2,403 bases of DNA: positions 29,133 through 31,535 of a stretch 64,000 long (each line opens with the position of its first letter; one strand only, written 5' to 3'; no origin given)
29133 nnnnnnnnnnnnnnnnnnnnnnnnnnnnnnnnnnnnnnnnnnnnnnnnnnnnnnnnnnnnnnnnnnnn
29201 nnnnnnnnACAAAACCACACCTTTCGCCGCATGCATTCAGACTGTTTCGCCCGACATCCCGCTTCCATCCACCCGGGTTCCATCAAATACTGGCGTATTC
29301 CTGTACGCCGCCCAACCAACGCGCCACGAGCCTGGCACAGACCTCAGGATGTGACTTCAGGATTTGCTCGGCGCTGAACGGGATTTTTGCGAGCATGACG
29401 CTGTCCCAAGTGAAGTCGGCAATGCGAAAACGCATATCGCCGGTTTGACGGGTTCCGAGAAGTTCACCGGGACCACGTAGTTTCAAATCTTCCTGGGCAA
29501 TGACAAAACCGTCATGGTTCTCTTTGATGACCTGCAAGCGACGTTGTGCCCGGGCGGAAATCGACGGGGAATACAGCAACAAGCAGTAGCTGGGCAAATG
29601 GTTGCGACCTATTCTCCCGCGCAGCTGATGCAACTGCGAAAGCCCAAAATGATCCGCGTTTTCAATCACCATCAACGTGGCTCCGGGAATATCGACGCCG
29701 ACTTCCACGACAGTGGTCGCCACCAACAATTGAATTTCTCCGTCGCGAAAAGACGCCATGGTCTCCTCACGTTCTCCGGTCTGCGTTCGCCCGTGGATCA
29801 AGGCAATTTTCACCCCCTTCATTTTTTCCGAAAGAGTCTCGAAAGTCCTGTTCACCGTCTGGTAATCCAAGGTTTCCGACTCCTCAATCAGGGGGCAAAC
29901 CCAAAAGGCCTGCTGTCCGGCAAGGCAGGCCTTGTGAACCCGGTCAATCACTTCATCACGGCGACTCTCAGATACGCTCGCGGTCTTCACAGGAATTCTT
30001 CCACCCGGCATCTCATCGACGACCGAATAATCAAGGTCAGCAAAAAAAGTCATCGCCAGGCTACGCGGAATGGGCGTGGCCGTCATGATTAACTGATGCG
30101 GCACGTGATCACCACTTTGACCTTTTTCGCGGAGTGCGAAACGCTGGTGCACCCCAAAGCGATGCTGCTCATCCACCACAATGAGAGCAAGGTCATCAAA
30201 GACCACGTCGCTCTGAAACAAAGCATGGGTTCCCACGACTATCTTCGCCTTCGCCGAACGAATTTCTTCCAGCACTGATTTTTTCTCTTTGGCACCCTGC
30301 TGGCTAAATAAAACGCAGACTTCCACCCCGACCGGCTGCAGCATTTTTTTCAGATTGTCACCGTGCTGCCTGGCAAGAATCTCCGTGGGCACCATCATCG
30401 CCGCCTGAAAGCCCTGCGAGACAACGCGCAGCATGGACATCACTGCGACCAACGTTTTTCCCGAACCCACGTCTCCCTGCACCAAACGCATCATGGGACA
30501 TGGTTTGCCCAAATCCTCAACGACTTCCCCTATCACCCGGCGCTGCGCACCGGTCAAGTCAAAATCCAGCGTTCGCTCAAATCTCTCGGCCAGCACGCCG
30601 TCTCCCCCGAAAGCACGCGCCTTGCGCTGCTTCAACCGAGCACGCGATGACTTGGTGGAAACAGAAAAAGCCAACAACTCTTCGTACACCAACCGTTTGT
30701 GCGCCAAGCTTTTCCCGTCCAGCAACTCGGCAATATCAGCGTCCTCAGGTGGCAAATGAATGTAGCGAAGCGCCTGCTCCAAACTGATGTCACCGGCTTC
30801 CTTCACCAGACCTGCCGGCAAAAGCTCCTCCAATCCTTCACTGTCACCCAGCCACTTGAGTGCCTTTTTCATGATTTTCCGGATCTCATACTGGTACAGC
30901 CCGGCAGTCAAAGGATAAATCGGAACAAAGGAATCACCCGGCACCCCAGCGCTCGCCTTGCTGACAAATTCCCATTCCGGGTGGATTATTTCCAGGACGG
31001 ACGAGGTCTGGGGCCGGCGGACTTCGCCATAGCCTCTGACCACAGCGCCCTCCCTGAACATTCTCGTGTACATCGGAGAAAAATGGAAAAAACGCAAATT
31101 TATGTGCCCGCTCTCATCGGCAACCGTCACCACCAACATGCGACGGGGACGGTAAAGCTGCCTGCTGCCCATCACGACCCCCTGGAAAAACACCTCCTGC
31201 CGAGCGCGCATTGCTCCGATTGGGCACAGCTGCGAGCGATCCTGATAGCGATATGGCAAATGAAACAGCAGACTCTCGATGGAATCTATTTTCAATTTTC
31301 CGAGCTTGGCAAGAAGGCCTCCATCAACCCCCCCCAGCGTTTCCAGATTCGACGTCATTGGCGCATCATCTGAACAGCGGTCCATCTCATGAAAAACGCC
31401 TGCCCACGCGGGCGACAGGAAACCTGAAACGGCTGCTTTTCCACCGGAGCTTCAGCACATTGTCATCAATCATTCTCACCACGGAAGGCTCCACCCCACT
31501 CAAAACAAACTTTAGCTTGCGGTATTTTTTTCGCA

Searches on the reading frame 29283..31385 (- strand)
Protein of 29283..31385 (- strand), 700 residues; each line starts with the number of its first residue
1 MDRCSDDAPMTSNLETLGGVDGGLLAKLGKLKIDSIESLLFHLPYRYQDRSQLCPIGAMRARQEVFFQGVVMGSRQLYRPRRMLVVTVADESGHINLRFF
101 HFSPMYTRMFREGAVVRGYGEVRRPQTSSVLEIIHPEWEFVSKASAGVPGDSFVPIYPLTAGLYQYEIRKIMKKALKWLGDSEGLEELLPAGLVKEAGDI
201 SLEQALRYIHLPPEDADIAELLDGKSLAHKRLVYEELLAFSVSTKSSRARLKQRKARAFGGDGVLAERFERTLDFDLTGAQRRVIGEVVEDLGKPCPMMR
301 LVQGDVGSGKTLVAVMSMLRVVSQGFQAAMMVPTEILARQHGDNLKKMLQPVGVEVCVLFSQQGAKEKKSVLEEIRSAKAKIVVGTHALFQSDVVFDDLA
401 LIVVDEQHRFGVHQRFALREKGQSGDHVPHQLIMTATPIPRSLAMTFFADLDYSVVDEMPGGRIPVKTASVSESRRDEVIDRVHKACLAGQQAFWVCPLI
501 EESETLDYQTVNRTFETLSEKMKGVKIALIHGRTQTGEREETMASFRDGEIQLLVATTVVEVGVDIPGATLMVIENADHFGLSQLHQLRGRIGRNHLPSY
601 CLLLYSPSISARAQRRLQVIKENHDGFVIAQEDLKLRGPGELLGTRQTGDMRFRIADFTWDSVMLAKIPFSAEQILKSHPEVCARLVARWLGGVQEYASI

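Call 48: search_protein_families(library=ncbifam, proteins=[window:29283-31385:-], max_evalue=0.01)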
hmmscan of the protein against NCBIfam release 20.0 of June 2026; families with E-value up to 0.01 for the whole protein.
window:29283-31385:- (700 aa): 56 families (the best 25 are shown)
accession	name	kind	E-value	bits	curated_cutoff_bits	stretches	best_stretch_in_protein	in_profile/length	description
NF008163.0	PRK10917.1-1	equivalog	4.8e-261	868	796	1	12-699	9-691/692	ATP-dependent DNA helicase RecG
NF008166.0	PRK10917.1-4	equivalog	2.4e-231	769.7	864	1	26-697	25-702/705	ATP-dependent DNA helicase RecG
NF008168.0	PRK10917.2-2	equivalog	1e-225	751.6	718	1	9-682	108-769/795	ATP-dependent DNA helicase RecG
NF008165.0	PRK10917.1-3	equivalog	1.6e-212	707.8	711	1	10-682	6-666/692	ATP-dependent DNA helicase RecG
TIGR00643.1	recG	equivalog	3.6e-205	683.4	659.4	1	32-667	2-624/629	ATP-dependent DNA helicase RecG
NF008164.0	PRK10917.1-2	equivalog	1e-197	658.7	785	1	9-682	10-677/704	ATP-dependent DNA helicase RecG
NF008170.0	PRK10917.2-4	equivalog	3.7e-177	590.8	975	1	9-683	128-803/826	ATP-dependent DNA helicase RecG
NF008167.0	PRK10917.2-1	equivalog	4.7e-151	504.4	995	1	30-681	23-718/744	ATP-dependent DNA helicase RecG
TIGR00580.2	mfd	equivalog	9.7e-112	375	800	1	203-651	360-800/907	transcription-repair coupling factor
NF008169.0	PRK10917.2-3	equivalog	2.5e-89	300.5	555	1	26-668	9-599/610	ATP-dependent DNA helicase RecG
NF007966.0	PRK10689.1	equivalog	6.6e-80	269.1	1329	1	266-652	590-968/1148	transcription-repair coupling factor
TIGR00595.1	priA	equivalog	2.9e-18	65.7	230.35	2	301-412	1-107/509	replication restart helicase PriA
NF004067.0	PRK05580.1-4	equivalog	1e-16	60.5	763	1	243-418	169-338/737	primosomal protein N'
NF004066.1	PRK05580.1-3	equivalog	5.5e-16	58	813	1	267-409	243-378/788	primosomal protein N'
NF004069.0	PRK05580.2-1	equivalog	3e-15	55.7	767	1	301-409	130-233/612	primosomal protein N'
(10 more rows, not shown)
